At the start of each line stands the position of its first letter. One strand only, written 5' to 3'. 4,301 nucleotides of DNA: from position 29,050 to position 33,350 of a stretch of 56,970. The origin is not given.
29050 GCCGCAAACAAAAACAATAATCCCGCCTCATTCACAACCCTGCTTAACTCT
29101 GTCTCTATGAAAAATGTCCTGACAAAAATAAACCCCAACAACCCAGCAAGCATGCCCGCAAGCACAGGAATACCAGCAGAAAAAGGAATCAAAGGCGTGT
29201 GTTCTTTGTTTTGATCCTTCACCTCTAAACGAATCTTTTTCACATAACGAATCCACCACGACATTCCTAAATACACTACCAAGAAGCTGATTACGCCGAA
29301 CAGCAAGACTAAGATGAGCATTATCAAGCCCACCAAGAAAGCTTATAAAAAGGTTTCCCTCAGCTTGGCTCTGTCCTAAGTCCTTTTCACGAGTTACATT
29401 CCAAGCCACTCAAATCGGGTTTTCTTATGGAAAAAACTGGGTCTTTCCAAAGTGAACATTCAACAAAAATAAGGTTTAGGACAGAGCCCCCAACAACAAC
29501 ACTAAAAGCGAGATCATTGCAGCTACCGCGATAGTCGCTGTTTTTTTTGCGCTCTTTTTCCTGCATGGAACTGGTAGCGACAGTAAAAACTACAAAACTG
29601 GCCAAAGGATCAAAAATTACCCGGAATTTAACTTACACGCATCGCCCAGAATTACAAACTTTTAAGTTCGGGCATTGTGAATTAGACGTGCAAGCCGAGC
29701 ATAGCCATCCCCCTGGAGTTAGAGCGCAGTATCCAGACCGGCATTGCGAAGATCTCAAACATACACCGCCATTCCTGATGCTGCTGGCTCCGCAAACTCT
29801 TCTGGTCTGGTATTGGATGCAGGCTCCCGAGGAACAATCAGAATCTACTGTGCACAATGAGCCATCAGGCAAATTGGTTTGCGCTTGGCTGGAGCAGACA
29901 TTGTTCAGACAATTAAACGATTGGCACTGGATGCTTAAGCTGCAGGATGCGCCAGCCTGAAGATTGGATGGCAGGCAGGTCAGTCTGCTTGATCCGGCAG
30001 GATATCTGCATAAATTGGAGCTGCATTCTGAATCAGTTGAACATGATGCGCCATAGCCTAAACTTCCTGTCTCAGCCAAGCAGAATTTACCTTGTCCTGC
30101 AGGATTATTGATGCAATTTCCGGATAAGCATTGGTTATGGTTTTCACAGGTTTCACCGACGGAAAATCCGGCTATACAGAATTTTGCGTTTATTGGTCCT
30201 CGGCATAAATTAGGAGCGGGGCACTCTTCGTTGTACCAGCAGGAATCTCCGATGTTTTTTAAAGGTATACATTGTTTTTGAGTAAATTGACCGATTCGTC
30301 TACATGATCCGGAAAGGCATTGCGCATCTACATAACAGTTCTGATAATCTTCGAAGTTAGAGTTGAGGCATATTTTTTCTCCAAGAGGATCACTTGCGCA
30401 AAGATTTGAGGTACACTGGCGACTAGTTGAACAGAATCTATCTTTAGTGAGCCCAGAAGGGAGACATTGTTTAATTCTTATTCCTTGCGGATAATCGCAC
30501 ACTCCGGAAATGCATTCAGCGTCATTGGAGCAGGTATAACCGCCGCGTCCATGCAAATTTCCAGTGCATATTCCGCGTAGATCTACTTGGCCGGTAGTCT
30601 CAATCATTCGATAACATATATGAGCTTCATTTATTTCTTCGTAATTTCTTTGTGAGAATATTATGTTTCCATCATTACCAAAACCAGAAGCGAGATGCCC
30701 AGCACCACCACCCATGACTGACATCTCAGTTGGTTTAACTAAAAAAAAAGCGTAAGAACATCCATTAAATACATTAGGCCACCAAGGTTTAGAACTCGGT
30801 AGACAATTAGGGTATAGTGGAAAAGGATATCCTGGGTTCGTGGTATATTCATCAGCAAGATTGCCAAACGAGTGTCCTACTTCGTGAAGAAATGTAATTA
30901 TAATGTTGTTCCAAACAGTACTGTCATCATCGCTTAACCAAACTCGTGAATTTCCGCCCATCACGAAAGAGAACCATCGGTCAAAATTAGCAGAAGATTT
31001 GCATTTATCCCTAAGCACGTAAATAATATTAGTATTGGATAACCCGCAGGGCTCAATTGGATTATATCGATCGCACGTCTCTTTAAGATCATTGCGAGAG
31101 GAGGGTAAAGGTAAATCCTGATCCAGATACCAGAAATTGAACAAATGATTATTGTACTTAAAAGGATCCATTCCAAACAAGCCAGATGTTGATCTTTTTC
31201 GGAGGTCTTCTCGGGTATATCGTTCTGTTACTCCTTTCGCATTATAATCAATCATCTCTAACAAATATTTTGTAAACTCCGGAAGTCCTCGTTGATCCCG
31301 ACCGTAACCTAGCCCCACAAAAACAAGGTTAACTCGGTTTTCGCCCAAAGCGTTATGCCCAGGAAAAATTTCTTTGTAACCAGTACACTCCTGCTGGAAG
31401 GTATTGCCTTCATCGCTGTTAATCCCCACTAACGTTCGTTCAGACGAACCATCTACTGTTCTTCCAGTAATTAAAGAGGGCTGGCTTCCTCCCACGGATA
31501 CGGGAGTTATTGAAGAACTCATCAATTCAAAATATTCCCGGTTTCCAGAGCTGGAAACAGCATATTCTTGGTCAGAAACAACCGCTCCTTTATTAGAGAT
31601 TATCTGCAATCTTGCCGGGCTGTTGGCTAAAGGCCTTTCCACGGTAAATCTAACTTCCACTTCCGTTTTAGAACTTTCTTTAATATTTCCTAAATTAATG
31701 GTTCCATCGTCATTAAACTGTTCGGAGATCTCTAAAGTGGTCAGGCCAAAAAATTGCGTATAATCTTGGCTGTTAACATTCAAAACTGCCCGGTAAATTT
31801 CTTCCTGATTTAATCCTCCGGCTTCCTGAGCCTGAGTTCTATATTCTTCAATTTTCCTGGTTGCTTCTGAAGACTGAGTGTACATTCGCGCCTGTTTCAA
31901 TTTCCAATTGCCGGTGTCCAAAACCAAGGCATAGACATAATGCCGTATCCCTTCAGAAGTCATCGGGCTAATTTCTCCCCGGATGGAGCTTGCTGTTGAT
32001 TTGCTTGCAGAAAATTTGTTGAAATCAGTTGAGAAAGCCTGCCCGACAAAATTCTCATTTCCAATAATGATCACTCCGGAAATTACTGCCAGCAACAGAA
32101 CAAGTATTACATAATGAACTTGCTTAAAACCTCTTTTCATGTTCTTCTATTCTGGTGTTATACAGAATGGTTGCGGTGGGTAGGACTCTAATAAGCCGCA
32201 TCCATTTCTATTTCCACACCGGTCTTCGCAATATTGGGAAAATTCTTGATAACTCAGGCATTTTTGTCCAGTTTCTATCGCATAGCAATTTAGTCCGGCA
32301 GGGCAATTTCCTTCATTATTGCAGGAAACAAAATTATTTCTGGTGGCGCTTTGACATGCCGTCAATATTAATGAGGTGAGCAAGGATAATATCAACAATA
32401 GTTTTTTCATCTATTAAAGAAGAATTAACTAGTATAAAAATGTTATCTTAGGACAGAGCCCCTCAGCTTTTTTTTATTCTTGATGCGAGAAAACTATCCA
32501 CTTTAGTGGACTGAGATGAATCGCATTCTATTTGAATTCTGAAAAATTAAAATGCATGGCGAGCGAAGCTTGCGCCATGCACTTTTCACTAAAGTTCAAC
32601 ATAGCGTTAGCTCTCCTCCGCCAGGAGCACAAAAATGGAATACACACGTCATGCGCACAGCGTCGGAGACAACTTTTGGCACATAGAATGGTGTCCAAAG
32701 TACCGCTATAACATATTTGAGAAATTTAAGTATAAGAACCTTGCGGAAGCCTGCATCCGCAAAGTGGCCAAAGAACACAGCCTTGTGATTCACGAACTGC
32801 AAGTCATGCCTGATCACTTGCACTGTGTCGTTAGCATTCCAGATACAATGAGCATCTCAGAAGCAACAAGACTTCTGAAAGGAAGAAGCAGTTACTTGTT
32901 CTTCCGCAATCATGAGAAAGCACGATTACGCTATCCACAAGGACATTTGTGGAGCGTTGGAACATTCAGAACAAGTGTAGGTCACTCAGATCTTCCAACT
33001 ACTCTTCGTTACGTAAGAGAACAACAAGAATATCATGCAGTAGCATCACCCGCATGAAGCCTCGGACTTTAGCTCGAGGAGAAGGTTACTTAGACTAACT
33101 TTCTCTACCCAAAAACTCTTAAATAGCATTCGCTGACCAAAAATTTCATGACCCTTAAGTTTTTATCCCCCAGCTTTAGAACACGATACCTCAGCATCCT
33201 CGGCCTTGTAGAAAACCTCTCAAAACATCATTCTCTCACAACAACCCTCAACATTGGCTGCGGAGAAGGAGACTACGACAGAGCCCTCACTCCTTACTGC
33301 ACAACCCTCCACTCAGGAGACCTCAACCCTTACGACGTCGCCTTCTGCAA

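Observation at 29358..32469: Transposase-less 3.1-kb cargo transposon (perfect 14-bp TIRs, 9-bp TSD) carrying two secreted Cys-rich protein genes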

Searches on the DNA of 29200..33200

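Call 84: search_rna_families(source=window, start=29200, end=33200, threshold=gathering)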
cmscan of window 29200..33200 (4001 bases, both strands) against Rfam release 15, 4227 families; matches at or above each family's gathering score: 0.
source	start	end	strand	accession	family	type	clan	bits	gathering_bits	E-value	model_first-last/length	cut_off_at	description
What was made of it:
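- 29489..29632 (-): Non-coding 3' region of the cargo operon, with T-runs on the minus strand (probable archaeal terminator; inferred). No Rfam family (call 84).
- Tried and rejected: Rfam on 29200-33200: nothing (call 84).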
